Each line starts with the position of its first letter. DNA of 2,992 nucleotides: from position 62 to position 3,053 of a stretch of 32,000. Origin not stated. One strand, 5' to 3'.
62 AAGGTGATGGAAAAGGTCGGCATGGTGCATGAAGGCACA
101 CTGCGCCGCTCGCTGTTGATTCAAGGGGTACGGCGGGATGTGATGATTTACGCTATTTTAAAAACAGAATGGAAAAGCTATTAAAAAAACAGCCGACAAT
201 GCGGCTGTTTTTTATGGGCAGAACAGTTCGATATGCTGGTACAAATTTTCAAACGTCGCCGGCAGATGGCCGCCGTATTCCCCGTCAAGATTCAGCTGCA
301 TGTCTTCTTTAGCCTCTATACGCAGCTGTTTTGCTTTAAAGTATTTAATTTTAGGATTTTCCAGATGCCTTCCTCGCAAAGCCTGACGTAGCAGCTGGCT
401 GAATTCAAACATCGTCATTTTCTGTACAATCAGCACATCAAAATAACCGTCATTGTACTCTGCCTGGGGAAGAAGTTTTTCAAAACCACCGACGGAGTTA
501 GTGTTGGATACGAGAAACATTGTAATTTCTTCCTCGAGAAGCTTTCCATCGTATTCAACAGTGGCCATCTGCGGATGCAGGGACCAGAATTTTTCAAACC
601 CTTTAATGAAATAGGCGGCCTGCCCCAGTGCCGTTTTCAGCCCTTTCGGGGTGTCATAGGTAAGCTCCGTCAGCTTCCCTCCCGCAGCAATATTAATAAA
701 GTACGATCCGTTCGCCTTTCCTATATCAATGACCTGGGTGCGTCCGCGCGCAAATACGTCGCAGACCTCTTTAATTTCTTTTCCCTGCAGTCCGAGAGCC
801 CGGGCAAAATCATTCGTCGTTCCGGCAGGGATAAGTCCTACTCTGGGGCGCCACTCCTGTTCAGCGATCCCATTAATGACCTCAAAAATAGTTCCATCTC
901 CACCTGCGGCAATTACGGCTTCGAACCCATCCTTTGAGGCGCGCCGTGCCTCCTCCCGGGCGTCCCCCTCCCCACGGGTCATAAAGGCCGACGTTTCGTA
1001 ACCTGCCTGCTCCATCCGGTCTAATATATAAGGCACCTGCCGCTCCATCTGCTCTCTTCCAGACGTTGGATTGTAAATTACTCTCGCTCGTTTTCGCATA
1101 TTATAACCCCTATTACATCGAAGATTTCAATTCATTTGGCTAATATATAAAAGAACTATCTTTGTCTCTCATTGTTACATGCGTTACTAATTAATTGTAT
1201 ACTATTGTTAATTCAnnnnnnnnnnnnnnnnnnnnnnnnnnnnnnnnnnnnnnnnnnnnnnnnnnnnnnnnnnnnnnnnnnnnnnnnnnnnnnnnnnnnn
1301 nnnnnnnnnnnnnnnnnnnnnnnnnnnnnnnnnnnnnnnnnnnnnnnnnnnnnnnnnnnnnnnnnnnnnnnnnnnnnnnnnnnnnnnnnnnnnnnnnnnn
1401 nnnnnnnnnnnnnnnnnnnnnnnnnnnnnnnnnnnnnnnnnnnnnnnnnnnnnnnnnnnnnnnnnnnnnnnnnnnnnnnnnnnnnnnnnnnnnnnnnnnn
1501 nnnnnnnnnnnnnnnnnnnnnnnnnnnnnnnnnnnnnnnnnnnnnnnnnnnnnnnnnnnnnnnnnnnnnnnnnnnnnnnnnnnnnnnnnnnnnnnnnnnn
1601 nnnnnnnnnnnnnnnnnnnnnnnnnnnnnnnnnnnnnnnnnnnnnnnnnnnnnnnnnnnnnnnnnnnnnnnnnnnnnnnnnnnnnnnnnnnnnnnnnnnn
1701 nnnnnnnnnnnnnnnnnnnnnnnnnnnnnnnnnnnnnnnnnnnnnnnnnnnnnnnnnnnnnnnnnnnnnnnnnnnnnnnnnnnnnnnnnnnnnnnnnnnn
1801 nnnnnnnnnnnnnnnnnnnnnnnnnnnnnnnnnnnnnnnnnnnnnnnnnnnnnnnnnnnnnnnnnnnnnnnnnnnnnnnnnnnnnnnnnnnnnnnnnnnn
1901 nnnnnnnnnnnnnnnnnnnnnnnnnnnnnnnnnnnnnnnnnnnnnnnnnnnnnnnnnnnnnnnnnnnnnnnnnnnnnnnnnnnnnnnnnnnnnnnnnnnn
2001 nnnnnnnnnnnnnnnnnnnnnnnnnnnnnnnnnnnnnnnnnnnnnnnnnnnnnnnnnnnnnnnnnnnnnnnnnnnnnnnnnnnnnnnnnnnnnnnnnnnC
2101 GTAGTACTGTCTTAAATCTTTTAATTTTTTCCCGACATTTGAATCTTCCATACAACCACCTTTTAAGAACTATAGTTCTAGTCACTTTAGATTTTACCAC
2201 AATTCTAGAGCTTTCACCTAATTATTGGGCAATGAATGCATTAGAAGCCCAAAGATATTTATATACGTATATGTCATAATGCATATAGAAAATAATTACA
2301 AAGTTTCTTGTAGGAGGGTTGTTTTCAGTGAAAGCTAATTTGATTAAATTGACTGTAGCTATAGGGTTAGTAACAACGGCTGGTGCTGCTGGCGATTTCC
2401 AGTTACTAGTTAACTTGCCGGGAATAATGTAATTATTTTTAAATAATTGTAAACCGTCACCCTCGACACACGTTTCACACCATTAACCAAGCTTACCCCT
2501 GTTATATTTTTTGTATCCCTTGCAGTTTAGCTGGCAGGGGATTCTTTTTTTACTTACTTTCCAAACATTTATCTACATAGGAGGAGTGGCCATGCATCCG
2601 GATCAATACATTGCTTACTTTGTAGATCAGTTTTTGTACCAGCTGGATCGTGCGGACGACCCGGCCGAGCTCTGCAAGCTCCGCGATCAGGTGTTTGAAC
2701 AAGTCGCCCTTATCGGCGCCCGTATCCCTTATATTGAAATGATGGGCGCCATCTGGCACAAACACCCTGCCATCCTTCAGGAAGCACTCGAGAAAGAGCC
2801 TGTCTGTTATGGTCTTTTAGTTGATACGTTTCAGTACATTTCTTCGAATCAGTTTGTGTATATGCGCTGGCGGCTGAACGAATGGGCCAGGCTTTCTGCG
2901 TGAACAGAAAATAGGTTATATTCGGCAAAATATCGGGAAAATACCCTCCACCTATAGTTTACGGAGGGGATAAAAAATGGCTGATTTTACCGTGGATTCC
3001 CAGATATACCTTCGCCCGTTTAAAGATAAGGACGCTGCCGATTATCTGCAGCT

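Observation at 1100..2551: AT-rich islet with a divergent XRE-TPR regulator and mini-peptide gene: candidate uncharacterised RNPP/Rgg-type quorum-sensing cassette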

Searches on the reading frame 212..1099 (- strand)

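Call 7: search_protein_families(library=pfam, proteins=[window:212-1099:-], max_evalue=1)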
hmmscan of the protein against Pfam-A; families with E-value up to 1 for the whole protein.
window:212-1099:- (295 aa): 3 families
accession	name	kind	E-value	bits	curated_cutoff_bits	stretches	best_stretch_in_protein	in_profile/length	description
PF00781.29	DAGK_cat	-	8.6e-37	126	23.6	1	4-129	1-125/125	Diacylglycerol kinase catalytic domain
PF19279.4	YegS_C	-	6.7e-24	84.9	27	1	155-292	19-156/158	YegS C-terminal NAD kinase beta sandwich-like domain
PF01513.26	NAD_kinase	-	0.00024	21.8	25.5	1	28-80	47-94/130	ATP-NAD kinase N-terminal domain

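Call 8: search_protein_families(library=ncbifam, proteins=[window:212-1099:-], max_evalue=1)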
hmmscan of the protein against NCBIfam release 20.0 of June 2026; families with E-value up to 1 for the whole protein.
window:212-1099:- (295 aa): 11 families
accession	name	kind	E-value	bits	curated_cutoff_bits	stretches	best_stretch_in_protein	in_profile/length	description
NF009874.0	PRK13337.1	equivalog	1.3e-131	438.1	385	1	1-295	1-294/305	diacylglycerol kinase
NF009603.0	PRK13055.1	subfamily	1.7e-110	369.1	342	1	1-294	1-299/335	diacylglycerol kinase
TIGR00147.1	TIGR00147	subfamily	1.9e-92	309.4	118.65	1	3-295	2-295/296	YegS/Rv2252/BmrU family lipid kinase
NF009605.0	PRK13059.1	equivalog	1.9e-64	217.5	313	1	3-293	2-290/295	putative lipid kinase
NF009602.0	PRK13054.1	equivalog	7.7e-55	186.1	284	1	14-286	12-284/301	lipid kinase YegS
NF009604.0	PRK13057.1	equivalog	2e-46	158.3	274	1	3-295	9-295/302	lipid kinase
TIGR03702.1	lip_kinase_YegS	equivalog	5.6e-45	153.6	387.45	1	14-275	8-269/295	lipid kinase YegS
NF002033.0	PRK00861.1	subfamily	3.9e-43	147.3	293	1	1-294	10-304/328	putative lipid kinase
NF008882.0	PRK11914.1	equivalog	5.3e-34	117.8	302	1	4-287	10-295/306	diacylglycerol kinase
NF009025.0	PRK12361.1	equivalog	6.7e-28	97.2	505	1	2-275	241-520/546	hypothetical protein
NF040993.1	MamU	equivalog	1.2e-19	70.8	400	1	17-275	18-274/296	lipid kinase MamU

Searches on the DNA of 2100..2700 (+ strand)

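Call 31: search_rna_families(source=window, start=2100, end=2700, threshold=evalue, max_evalue=10, show_alignments=2)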
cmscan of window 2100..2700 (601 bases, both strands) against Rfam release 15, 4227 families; matches with E-value up to 10: 3.
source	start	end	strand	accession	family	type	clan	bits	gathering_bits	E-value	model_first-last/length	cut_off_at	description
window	2332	2361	+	RF03897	mir-4077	Gene; miRNA;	-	20.8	83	0.52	1-56/56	no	mir-4077 microRNA precursor family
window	2206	2252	-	RF02517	mir-1017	Gene; miRNA;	-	13.7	50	9.6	11-55/71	no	mir-1017 microRNA precursor family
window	2494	2549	+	RF02399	NsiR1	Gene; sRNA;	-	13.6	39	6.9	1-60/60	no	Nitrogen stress-induced RNA 1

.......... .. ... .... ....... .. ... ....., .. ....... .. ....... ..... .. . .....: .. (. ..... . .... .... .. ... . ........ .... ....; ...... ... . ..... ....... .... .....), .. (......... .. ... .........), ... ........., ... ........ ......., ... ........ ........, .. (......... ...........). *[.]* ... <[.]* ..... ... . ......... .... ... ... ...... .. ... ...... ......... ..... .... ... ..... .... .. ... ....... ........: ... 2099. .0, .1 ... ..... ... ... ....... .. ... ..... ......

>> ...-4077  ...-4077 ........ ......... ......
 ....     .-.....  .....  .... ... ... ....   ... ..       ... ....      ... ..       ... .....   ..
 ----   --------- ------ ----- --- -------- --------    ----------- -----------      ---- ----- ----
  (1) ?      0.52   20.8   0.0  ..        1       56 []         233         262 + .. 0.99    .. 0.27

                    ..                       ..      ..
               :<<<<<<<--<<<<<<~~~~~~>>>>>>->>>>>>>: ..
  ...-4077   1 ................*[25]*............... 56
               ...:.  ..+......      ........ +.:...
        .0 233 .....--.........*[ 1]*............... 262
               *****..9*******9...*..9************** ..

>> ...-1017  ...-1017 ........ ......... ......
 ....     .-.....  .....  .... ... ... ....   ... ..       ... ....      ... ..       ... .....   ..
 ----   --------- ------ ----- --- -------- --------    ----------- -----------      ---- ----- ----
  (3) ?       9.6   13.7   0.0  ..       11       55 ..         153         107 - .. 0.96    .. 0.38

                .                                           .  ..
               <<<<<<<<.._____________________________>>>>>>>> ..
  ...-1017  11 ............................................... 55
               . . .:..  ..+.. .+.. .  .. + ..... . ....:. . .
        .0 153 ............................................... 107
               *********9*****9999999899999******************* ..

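Call 85: build_rna_model(alignment_id=A4)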
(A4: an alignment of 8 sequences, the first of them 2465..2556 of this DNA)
Model R1 built from alignment A4 (8 sequences, 96 columns); structure: RNAalifold consensus.
model positions 87; base pairs 9; branch points 0; effective number of sequences 2.47; information 0.654 bits per position. Calibrated on 0.2 Mb of random sequence (short: E-values are rough).
structure used (alignment columns):
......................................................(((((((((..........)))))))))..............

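Call 86: search_with_rna_model(model_id=R1, sources=[window, L001, L002, L003, L004, L005, L006, L007, L008, L009, L010, L011, L012, L013, L014, L015, L016, L017, L018, L019, L020, L021, L022, L023, L024, L025, L026, L027, L028, L029, L030, L031, L032, L033, L034, L035, L036, L037, L038, L039, L040, L041, L042, L043, L044, L045, L046, L047, L048, L049, L050, L051, L052, L053, L054, L055, L056, L057, L058, L059], max_evalue=1)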
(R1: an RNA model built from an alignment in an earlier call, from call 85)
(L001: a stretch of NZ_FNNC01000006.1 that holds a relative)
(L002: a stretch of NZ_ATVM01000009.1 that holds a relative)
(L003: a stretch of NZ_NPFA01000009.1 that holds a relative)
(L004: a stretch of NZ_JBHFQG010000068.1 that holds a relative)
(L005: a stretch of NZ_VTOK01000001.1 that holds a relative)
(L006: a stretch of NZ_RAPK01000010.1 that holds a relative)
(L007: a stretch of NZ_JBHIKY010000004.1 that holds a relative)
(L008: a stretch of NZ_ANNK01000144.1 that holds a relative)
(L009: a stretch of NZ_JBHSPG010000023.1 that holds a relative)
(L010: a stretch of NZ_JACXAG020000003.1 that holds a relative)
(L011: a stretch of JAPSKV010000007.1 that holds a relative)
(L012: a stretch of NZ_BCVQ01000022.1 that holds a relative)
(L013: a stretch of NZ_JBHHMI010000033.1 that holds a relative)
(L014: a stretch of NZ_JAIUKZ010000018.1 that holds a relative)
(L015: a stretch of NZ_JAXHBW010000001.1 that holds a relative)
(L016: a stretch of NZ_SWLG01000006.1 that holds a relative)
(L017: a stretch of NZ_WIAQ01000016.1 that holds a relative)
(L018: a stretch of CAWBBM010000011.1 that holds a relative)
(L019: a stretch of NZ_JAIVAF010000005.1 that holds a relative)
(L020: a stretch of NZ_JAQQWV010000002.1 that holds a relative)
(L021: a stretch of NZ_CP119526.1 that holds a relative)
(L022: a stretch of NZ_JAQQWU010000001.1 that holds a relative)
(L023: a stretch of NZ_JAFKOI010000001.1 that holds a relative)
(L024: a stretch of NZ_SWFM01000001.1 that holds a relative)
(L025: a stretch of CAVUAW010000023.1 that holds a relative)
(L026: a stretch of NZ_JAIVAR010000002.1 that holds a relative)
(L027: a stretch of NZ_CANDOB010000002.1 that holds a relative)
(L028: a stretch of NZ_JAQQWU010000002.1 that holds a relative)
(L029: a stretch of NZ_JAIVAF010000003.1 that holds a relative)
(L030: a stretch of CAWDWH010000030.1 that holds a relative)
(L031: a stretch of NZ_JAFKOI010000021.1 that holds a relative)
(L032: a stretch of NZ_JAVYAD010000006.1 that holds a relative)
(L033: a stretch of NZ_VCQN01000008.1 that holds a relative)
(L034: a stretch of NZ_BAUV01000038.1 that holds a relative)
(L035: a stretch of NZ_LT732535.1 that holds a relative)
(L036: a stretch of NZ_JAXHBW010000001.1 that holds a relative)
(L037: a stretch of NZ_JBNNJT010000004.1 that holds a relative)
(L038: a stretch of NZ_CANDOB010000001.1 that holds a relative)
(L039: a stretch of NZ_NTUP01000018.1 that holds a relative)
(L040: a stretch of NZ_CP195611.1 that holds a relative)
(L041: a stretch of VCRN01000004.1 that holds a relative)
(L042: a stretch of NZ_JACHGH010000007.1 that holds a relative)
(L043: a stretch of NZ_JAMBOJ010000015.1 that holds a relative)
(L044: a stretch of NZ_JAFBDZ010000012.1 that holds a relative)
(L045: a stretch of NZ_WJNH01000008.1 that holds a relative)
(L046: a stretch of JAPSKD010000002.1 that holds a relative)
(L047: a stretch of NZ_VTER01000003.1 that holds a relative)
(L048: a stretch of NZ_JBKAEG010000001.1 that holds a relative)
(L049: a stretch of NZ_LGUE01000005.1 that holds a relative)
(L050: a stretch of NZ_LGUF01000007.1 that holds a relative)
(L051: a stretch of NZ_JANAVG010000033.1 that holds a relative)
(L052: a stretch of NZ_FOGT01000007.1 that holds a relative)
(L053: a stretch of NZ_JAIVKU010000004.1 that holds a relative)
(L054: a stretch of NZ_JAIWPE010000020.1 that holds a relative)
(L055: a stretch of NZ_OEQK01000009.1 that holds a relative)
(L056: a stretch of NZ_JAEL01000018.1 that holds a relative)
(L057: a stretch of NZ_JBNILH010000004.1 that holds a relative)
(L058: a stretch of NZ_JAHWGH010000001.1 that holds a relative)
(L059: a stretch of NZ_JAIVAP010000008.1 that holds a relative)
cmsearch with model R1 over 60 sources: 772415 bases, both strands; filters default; matches with E-value up to 1: 22.
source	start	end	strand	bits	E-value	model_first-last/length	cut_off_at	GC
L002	5601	5694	-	96.9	1.8e-20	1-87/87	no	0.39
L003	5593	5686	-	96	2.8e-20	1-87/87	no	0.4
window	2461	2554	+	95.9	3.1e-20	1-87/87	no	0.41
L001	5599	5691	-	94.4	7e-20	1-87/87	no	0.41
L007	5616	5697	-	86.5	5.7e-18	1-87/87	no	0.38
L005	5620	5700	-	76.9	1.2e-15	1-87/87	no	0.41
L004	1480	1560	-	74.8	3.8e-15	1-87/87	no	0.4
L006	5632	5711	-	64.6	1.1e-12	1-87/87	no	0.38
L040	5301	5366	+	20.9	0.042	1-87/87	no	0.39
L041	5378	5445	+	20.8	0.044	1-87/87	no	0.37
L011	5595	5662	-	19.8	0.076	1-87/87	no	0.26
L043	5368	5445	+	19.4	0.096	1-87/87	no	0.38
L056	4676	4751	+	18.7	0.14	1-87/87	no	0.33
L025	7310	7338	+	17.6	0.26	48-81/87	no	0.52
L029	4972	5008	-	17.2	0.33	44-87/87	no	0.3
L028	9491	9582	-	16.9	0.38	1-87/87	no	0.29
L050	5748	5822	-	16.2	0.57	1-87/87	no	0.37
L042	5327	5401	-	15.9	0.68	1-87/87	no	0.28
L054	9747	9780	+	15.6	0.78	48-85/87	no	0.26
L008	5545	5620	-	15.5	0.84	1-87/87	no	0.3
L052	10659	10691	+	15.3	0.93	48-84/87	no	0.27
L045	10534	10604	-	15.2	0.98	1-87/87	no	0.3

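Call 87: search_with_rna_model(model_id=R1, sources=[L040, L011, L050, L042, L008], max_evalue=1, show_alignments=5)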
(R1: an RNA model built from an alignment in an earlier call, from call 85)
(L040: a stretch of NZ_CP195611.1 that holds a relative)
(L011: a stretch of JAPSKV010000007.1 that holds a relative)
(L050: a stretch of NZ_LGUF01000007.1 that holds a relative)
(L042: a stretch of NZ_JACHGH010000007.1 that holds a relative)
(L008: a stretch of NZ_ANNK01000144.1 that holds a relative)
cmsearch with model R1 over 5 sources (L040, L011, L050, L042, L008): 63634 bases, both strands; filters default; matches with E-value up to 1: 10.
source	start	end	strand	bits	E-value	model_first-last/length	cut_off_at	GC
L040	5301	5366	+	20.9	0.0034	1-87/87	no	0.39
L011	5595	5662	-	19.8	0.0063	1-87/87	no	0.26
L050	5748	5822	-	16.2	0.047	1-87/87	no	0.37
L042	5327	5401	-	15.9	0.056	1-87/87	no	0.28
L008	5545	5620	-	15.5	0.069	1-87/87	no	0.3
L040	7126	7182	+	14.8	0.1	1-87/87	no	0.25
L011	1636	1672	+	14.8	0.1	45-87/87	no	0.3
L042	10577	10659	+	13.4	0.22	1-87/87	no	0.35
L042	3439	3511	-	12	0.48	1-87/87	no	0.3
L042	5096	5132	-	10.9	0.89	1-87/87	no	0.22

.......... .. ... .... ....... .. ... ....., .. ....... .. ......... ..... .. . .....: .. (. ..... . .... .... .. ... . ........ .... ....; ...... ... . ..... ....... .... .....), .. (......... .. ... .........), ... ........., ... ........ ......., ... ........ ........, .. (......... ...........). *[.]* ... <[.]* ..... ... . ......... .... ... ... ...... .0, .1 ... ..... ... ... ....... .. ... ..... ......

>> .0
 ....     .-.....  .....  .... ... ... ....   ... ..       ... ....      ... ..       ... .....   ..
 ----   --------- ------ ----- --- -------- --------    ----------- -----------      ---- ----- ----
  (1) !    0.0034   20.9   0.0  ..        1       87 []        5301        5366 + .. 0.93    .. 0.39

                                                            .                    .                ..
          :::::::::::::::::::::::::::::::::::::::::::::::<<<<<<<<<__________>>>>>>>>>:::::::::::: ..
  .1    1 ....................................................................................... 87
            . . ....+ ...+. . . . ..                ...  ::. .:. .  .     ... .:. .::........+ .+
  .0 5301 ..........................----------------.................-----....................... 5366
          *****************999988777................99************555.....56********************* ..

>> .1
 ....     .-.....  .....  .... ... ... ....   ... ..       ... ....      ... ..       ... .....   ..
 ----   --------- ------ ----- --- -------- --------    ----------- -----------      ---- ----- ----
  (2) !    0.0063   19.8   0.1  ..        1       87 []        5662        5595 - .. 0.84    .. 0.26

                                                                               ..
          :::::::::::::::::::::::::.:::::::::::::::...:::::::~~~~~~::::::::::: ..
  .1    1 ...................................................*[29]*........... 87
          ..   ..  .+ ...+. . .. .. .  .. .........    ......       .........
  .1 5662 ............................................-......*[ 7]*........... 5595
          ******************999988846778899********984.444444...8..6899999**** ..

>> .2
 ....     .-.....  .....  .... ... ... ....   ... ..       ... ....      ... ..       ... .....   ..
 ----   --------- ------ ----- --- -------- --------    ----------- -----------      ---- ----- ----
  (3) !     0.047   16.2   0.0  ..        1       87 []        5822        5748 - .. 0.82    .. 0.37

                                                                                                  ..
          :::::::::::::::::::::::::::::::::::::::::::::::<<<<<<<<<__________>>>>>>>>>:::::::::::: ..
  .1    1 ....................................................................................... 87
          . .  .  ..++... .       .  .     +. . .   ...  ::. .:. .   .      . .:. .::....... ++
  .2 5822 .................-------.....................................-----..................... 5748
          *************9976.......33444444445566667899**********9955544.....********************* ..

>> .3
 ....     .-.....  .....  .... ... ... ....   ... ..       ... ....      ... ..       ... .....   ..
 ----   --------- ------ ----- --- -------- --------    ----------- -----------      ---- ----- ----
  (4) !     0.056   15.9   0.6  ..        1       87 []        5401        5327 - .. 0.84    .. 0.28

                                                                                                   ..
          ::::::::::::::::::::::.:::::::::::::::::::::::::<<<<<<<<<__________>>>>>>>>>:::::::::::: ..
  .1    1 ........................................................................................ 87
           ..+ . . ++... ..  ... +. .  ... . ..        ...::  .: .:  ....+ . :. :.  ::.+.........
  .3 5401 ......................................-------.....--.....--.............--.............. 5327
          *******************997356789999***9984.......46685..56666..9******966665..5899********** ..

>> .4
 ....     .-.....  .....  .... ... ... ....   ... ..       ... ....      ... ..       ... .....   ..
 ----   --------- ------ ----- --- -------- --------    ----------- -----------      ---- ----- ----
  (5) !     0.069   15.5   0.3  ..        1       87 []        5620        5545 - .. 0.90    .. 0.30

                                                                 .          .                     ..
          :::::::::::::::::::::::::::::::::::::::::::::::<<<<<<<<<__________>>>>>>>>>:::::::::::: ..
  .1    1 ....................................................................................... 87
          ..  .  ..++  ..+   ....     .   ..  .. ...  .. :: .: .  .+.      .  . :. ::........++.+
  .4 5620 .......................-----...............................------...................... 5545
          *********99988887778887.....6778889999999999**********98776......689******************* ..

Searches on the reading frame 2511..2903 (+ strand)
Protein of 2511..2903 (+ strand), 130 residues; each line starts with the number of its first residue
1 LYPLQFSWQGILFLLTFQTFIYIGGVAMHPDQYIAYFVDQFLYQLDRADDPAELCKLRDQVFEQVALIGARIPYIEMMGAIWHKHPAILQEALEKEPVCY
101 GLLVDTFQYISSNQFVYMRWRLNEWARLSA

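Call 7: search_protein_families(library=pfam, proteins=[window:2511-2903:+], max_evalue=1)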
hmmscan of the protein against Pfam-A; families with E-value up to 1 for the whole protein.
window:2511-2903:+ (130 aa): 1 family
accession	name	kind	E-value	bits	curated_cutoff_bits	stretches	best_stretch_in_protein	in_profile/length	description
PF18261.6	Rpn9_C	-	0.18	11.9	26.5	1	109-125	2-18/33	Rpn9 C-terminal helix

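Call 8: search_protein_families(library=ncbifam, proteins=[window:2511-2903:+], max_evalue=1)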
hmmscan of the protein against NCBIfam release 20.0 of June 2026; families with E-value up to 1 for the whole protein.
window:2511-2903:+ (130 aa): 0 families
